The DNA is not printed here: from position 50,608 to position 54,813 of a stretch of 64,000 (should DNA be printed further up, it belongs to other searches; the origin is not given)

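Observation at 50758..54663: One 1301-aa ORF joins MurG, an FHA-like linker, the lipid II flippase MurJ and HEAT repeats, and overlaps mraY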

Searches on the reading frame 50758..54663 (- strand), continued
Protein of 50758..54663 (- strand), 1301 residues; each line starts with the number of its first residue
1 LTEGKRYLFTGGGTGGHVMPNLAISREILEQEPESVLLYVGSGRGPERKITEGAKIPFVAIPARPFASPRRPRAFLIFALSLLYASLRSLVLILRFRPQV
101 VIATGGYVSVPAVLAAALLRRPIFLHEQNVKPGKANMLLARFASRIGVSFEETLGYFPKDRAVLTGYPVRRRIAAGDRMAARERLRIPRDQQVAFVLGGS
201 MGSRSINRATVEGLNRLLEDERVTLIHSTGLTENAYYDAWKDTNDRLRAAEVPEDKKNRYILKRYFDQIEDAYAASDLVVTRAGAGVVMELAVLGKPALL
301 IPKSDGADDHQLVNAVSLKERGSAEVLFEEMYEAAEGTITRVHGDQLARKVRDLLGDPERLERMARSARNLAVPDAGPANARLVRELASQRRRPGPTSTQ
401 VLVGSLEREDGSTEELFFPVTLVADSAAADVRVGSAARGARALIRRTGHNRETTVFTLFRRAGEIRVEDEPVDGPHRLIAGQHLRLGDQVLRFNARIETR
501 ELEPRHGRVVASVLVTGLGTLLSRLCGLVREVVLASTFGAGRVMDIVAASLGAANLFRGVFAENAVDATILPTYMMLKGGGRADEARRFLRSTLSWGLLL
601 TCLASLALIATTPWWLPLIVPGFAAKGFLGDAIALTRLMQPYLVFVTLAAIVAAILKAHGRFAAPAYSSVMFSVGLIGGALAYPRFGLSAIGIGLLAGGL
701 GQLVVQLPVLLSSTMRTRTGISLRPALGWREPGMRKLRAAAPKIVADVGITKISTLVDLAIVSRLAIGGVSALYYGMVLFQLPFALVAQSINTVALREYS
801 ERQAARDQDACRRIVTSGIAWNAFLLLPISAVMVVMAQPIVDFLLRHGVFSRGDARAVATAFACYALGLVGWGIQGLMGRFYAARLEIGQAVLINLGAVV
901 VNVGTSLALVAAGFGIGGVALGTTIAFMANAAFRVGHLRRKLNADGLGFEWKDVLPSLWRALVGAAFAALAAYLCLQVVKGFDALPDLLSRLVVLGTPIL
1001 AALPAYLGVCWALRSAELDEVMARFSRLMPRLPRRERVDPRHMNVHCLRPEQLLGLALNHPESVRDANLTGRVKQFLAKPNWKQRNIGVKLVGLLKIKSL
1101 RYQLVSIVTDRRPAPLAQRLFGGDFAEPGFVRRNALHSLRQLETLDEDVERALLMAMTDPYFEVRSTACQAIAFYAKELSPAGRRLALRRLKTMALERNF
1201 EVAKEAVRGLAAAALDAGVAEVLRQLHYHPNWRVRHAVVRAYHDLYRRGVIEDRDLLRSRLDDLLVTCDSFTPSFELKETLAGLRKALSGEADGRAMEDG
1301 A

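Call 15: find_encoding_contigs(protein=P0001, flank=10000, max_places=3)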
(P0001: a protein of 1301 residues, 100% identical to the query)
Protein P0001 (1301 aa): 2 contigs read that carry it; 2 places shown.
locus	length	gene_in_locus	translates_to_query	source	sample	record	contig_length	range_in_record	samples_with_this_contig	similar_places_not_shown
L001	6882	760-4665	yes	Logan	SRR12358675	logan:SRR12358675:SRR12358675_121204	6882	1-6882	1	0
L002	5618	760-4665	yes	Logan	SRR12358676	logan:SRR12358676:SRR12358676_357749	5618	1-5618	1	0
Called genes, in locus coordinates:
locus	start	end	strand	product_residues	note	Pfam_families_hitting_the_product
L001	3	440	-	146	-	?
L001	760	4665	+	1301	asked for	PF03033:Glyco_transf_28, PF04101:Glyco_tran_28_C, PF03023:MurJ, PF13440:Polysacc_synt_3 (weak), PF13646:HEAT_2 (faint)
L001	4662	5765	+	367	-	PF00953:Glycos_transf_4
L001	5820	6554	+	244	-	PF20143:NAD_kinase_C (weak)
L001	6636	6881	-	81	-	?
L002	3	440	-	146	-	?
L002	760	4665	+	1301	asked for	PF03033:Glyco_transf_28, PF04101:Glyco_tran_28_C, PF03023:MurJ, PF13440:Polysacc_synt_3 (weak), PF13646:HEAT_2 (faint)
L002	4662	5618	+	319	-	?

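Call 16: find_encoding_contigs(protein=P0009, flank=10000, max_places=1)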
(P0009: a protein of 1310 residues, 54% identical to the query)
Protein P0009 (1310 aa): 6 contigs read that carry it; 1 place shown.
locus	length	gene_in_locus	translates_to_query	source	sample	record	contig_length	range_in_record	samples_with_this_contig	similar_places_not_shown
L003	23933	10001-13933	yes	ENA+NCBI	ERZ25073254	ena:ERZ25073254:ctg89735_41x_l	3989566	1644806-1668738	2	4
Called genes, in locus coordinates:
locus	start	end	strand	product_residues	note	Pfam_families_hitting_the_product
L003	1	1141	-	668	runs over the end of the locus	-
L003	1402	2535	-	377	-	PF13432:TPR_16 (faint), PF14559:TPR_19 (faint)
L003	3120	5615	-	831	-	PF00521:DNA_topoisoIV, PF03989:DNA_gyraseA_C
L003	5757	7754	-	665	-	PF01435:Peptidase_M48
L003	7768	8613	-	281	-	PF11858:DUF3378, PF01351:RNase_HII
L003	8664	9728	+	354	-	PF13485:Peptidase_MA_2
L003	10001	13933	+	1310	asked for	PF03033:Glyco_transf_28, PF04101:Glyco_tran_28_C, PF13646:HEAT_2 (faint), PF03023:MurJ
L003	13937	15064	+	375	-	PF10555:MraY_sig1 (weak), PF00953:Glycos_transf_4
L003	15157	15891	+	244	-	PF20143:NAD_kinase_C (weak)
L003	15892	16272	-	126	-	-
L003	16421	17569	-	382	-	PF01053:Cys_Met_Meta_PP, PF00155:Aminotran_1_2 (weak)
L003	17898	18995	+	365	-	PF00586:AIRS, PF02769:AIRS_C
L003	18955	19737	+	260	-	-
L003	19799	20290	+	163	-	-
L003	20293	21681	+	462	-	PF00160:Pro_isomerase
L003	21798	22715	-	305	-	PF02195:ParB_N, PF17762:HTH_ParB, PF23433:DUF7119 (weak), PF23552:ParB_C (faint)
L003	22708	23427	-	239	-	PF06564:CBP_BcsQ, PF13614:AAA_31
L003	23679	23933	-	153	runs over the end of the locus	-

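Call 17: find_encoding_contigs(protein=P0063, flank=10000, max_places=1)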
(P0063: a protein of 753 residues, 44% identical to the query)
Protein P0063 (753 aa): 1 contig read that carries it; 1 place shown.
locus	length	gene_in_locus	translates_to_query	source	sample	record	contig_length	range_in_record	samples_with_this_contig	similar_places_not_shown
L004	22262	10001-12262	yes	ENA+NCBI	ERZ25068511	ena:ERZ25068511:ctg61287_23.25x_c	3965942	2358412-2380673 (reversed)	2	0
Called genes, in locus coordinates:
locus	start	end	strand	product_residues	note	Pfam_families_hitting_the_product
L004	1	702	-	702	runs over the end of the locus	PF03190:Thioredox_DsbH, PF13899:Thioredoxin_7, PF03663:Glyco_hydro_76 (weak)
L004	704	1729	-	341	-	PF01408:GFO_IDH_MocA, PF02894:GFO_IDH_MocA_C, PF22725:GFO_IDH_MocA_C3 (weak)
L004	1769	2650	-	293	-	PF19420:DDAH_eukar, PF02274:ADI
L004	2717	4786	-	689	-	PF22745:Nlig-Ia, PF01653:DNA_ligase_aden, PF03120:OB_DNA_ligase, PF03119:DNA_ligase_ZBD, PF12826:HHH_2, PF14520:HHH_5, PF00633:HHH (weak), PF00533:BRCT, +2 more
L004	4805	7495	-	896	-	PF21760:SecD_1st, PF22599:SecDF_P1_head, PF03176:MMPL, PF00873:ACR_tran (weak), PF02355:SecD_SecF_C, PF07549:Sec_GG (weak), PF02355:SecD_SecF_C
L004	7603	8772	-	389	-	-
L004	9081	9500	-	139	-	PF08818:DUF1801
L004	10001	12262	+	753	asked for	PF02985:HEAT (faint), PF03033:Glyco_transf_28, PF04101:Glyco_tran_28_C, PF13646:HEAT_2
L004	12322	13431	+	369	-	PF00953:Glycos_transf_4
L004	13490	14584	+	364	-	PF27098:Rv0959_3rd, PF13519:VWA_2 (weak)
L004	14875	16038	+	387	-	PF13784:Fic_N, PF02661:Fic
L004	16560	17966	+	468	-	PF00909:Ammonium_transp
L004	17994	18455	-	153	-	PF01196:Ribosomal_L17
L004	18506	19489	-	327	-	PF01193:RNA_pol_L, PF01000:RNA_pol_A_bac, PF03118:RNA_pol_A_CTD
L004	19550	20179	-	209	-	PF00163:Ribosomal_S4, PF01479:S4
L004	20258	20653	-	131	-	PF00411:Ribosomal_S11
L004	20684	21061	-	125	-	PF00416:Ribosomal_S13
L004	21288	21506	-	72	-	PF01176:eIF-1a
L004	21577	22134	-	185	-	PF00406:ADK, PF13207:AAA_17, PF13238:AAA_18 (weak), PF13671:AAA_33 (weak)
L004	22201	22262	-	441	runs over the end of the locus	PF00344:SecY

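Call 18: find_encoding_contigs(protein=P0033, flank=10000, max_places=1)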
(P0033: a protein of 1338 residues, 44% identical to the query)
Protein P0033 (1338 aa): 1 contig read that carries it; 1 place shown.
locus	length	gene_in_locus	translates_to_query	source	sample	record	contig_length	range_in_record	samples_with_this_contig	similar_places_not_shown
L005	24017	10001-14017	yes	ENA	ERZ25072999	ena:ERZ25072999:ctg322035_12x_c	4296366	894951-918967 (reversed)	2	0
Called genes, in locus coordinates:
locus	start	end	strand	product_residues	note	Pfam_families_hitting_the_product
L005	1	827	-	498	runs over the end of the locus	PF13188:PAS_8 (weak), PF00989:PAS, PF08448:PAS_4, PF13426:PAS_9, PF00989:PAS, PF08448:PAS_4 (weak), PF00512:HisKA, PF02518:HATPase_c, +2 more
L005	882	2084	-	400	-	-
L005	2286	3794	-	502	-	PF00939:Na_sulph_symp, PF03600:CitMHS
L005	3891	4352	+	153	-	PF19571:ACT_8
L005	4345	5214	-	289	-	PF11858:DUF3378 (weak), PF01351:RNase_HII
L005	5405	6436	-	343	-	PF13485:Peptidase_MA_2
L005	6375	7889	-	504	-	PF00884:Sulfatase, PF01663:Phosphodiest, PF16347:SGSH_C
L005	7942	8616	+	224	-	PF04028:DUF374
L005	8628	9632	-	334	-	-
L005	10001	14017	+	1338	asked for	PF03033:Glyco_transf_28, PF04101:Glyco_tran_28_C, PF03023:MurJ, PF13646:HEAT_2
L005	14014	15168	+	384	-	PF10555:MraY_sig1 (weak), PF00953:Glycos_transf_4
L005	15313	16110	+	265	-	-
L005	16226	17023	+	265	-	-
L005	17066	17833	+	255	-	PF05875:Ceramidase (weak)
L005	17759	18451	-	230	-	PF20108:DUF6498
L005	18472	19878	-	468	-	-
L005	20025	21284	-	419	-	PF01142:TruD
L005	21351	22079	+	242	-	PF20143:NAD_kinase_C (weak)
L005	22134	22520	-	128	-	-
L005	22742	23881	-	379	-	PF01053:Cys_Met_Meta_PP, PF00155:Aminotran_1_2 (weak), PF06838:Met_gamma_lyase (weak)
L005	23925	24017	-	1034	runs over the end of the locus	PF20773:InhA-like_MAM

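Call 28: find_related_loci(query=A2, collection=genome_contigs, flank=6000)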
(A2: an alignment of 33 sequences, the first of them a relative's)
Query A2 (1301 aa) in genome_contigs; peptide patterns used: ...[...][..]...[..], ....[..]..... (x = any residue, [..] = any of these).
600 stretches matched a pattern (row limit reached: there are more); 581 encode a relative of the query (tblastn E <= 1e-3); the best 80 are kept; 80 distinct loci.
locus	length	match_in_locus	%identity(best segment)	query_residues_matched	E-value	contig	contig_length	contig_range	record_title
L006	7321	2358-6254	83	1-1299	0e+0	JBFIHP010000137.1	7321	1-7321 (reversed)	MAG: Planctomycetota bacterium isolate Mix_sand11.2021.09.Z.25 k141_775154_length_7321_cov_8.0000, whole genome shotgun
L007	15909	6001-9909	54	1-1298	0e+0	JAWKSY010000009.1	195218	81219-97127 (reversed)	MAG: Planctomycetota bacterium isolate BC3.89 BC3.89.fa-9, whole genome shotgun sequence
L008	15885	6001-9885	45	1-1293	0e+0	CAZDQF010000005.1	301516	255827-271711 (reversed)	MAG TPA_asm: uncultured Isosphaeraceae bacterium isolate SRP077602_co7_603 genome assembly, contig: NODE_26_length_30151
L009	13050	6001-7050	39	6-376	4e-57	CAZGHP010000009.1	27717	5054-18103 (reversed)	MAG TPA_asm: uncultured Candidatus Saccharibacteria bacterium isolate SRP136066_co1_225 genome assembly, contig: NODE_14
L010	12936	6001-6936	40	6-329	3e-55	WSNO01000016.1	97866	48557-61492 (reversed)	MAG: Nitrospirae bacterium isolate X3_MaxBin.024 scaffold_404, whole genome shotgun sequence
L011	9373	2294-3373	34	6-387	2e-55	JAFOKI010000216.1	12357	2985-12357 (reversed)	MAG: Eubacterium sp. isolate RGIG546 Dairy_cattle_Duodenum-4__c838828, whole genome shotgun sequence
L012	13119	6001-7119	31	6-392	1e-54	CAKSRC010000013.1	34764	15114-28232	MAG: uncultured Eubacteriales bacterium isolate REFINED_METABAT215_TOP10_CONTIGS_1500_ASSEMBLY_K77_MERGED__Hadza_MoBio_h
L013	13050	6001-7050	34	6-376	1e-54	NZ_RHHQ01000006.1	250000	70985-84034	Brevibacillus fluminis strain JCM 15716 contig_6, whole genome shotgun sequence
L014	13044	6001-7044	34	6-371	8e-55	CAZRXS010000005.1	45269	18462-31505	MAG TPA_asm: uncultured Gudongella sp. isolate binchicken_co59_173 genome assembly, contig: NODE_1217_length_45269_cov_4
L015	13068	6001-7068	36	6-390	2e-54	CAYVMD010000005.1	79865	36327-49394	MAG TPA_asm: uncultured bacterium isolate binchicken_co193_35 genome assembly, contig: NODE_93_length_79865_cov_5.980028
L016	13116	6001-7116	35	6-390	2e-53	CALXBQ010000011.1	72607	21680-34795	MAG: uncultured Clostridia bacterium isolate E27__bin20 genome assembly, contig: E27__k127_1186187, whole genome shotgun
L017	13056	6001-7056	35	6-381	2e-53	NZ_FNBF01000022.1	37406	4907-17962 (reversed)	Eubacterium pyruvativorans strain i6, whole genome shotgun sequence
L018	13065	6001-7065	35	4-376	2e-53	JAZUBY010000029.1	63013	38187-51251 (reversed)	MAG: Emergencia sp. isolate T1900045314_YK20190003.MAGScoT_cleanbin_000104 SGB_6281_k141_618716, whole genome shotgun se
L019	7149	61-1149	39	8-388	7e-53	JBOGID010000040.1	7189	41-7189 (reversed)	MAG: Acidimicrobiales bacterium isolate M3-S_metabat2.bin.145 k127_1164657, whole genome shotgun sequence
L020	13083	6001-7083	35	4-384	1e-52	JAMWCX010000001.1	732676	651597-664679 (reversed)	MAG: Candidatus Omnitrophota bacterium isolate QZM4_2.bins.201.Tibet NODE_4_length_732676_cov_4.377431, whole genome sho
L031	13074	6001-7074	35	6-392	1e-50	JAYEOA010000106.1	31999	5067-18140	MAG: Thermodesulfobacteriota bacterium isolate MAG041 MAG041_106, whole genome shotgun sequence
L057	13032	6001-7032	34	6-376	4e-48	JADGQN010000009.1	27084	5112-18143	MAG: Syntrophobacterales bacterium isolate Chersky.21_67 contig-100_295, whole genome shotgun sequence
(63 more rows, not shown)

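Call 29: search_protein_families(library=ncbifam, proteins=[L004:12322-13431:+, L003:13937-15064:+, L005:14014-15168:+, P0063, P0060, P0119], max_evalue=0.00001)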
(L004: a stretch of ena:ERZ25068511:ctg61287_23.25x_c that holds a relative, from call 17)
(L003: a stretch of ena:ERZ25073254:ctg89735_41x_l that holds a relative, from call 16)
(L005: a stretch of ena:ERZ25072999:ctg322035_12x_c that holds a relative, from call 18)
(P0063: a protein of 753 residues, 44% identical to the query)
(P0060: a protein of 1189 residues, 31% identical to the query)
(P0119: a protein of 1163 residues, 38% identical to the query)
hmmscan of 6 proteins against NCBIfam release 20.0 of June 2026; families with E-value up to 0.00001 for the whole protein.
L004:12322-13431:+ (369 aa): 2 families
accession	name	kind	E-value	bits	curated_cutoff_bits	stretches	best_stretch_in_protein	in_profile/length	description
TIGR00445.1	mraY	equivalog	5.2e-92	308.7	192.05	1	40-369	1-321/321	phospho-N-acetylmuramoyl-pentapeptide-transferase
NF053644.1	MraY_archaea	equivalog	8.4e-32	110.8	450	2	178-363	176-340/340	pseudomurein biosynthesis MraY family phospho-N-acetylmuramoyl-pentapeptide-transferase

L003:13937-15064:+ (375 aa): 2 families
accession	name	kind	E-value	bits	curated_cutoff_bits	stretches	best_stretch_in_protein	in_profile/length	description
TIGR00445.1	mraY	equivalog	2.1e-80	270.6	192.05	1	42-375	2-321/321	phospho-N-acetylmuramoyl-pentapeptide-transferase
NF053644.1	MraY_archaea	equivalog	2.7e-32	112.4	450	1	179-368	173-339/340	pseudomurein biosynthesis MraY family phospho-N-acetylmuramoyl-pentapeptide-transferase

L005:14014-15168:+ (384 aa): 2 families
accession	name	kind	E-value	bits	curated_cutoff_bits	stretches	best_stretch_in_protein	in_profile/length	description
TIGR00445.1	mraY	equivalog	1.6e-75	254.5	192.05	1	40-383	2-320/321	phospho-N-acetylmuramoyl-pentapeptide-transferase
NF053644.1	MraY_archaea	equivalog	5.7e-26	91.6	450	1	194-378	177-340/340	pseudomurein biosynthesis MraY family phospho-N-acetylmuramoyl-pentapeptide-transferase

P0063 (753 aa): 3 families
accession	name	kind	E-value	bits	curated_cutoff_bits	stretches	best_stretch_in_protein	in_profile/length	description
TIGR01133.1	murG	equivalog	1.4e-61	208.5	250.25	1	85-416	8-310/353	undecaprenyldiphospho-muramoylpentapeptide beta-N-acetylglucosaminyltransferase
NF009102.0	PRK12446.1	equivalog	5e-35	121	339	1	85-416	4-310/352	undecaprenyldiphospho-muramoylpentapeptide beta-N-acetylglucosaminyltransferase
NF045915.1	PhycobilmeDegNblB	equivalog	1.8e-10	40.8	300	1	647-705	132-190/214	phycobilisome degradation protein NblB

P0060 (1189 aa): 6 families
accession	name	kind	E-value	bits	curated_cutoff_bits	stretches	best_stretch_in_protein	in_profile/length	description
TIGR01695.1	murJ_mviN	equivalog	3.5e-80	270.2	235.55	1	462-960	9-500/506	murein biosynthesis integral membrane protein MurJ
TIGR01133.1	murG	equivalog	3e-70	237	250.25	1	1-350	6-344/353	undecaprenyldiphospho-muramoylpentapeptide beta-N-acetylglucosaminyltransferase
NF009102.0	PRK12446.1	equivalog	4.6e-48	163.9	339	1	2-349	3-339/352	undecaprenyldiphospho-muramoylpentapeptide beta-N-acetylglucosaminyltransferase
TIGR00797.1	matE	subfamily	4.8e-08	32.3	147.4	1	687-917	1-231/396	MATE family efflux transporter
NF010135.0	PRK13609.1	equivalog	2.7e-07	29.9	500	1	149-348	170-354/388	diglucosyl diacylglycerol synthase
NF041548.1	PssE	equivalog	2.5e-06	27.5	120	1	245-311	43-109/146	PssE/Cps14G family polysaccharide biosynthesis glycosyltransferase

P0119 (1163 aa): 3 families
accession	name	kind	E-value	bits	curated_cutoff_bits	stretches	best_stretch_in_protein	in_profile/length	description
TIGR01695.1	murJ_mviN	equivalog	1.2e-76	258.5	235.55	1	9-502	3-496/506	murein biosynthesis integral membrane protein MurJ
TIGR01133.1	murG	equivalog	7.7e-56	189.6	250.25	1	512-890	7-339/353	undecaprenyldiphospho-muramoylpentapeptide beta-N-acetylglucosaminyltransferase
NF009102.0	PRK12446.1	equivalog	5.9e-32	110.9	339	1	512-741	3-224/352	undecaprenyldiphospho-muramoylpentapeptide beta-N-acetylglucosaminyltransferase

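Call 34: search_solved_structures(query=window:50758-54663:-, max_evalue=0.01, show_alignments=0)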
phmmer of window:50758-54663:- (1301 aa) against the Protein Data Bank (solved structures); distinct sequences matched with E-value up to 0.01: 9.
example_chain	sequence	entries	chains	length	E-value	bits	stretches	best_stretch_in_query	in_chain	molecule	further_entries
7waw_A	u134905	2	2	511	4e-39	137.4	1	516-963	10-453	lipid II flippase MurJ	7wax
9nu4_A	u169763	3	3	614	2.3e-36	128.2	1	511-1012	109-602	Lipid II flippase MurJ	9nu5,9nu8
6cc4_A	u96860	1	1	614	3.9e-36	127.5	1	512-956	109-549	soluble cytochrome b562, lipid II flippase MurJ chimera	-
3s2u_A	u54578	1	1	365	4.2e-36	127.4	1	8-377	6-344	UDP-N-acetylglucosamine--N-acetylmuramyl-(pentapeptide) pyrophosphoryl-undecaprenol N-acet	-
9ukv_A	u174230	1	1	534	1.4e-35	125.6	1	513-958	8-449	Lipid II flippase MurJ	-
7wag_A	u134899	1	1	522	1.8e-35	125.3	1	520-958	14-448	Lipid II flippase MurJ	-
1f0k_A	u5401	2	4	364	1.4e-30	109.1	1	3-332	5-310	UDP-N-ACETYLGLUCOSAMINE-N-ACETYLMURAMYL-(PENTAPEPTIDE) PYROPHOSPHORYL-UNDECAPRENOL N-ACETY | UDP-N-acetylglucosamine--N-acetylmuramyl-(pentapeptide) pyrophospho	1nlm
7d1i_A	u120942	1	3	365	3.6e-29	104.4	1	5-329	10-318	UDP-N-acetylglucosamine--N-acetylmuramyl-(pentapeptide) pyrophosphoryl-undecaprenol N-acet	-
5t77_A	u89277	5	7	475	6.8e-25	90.2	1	512-931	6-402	Putative lipid II flippase MurJ | Lipid II flippase MurJ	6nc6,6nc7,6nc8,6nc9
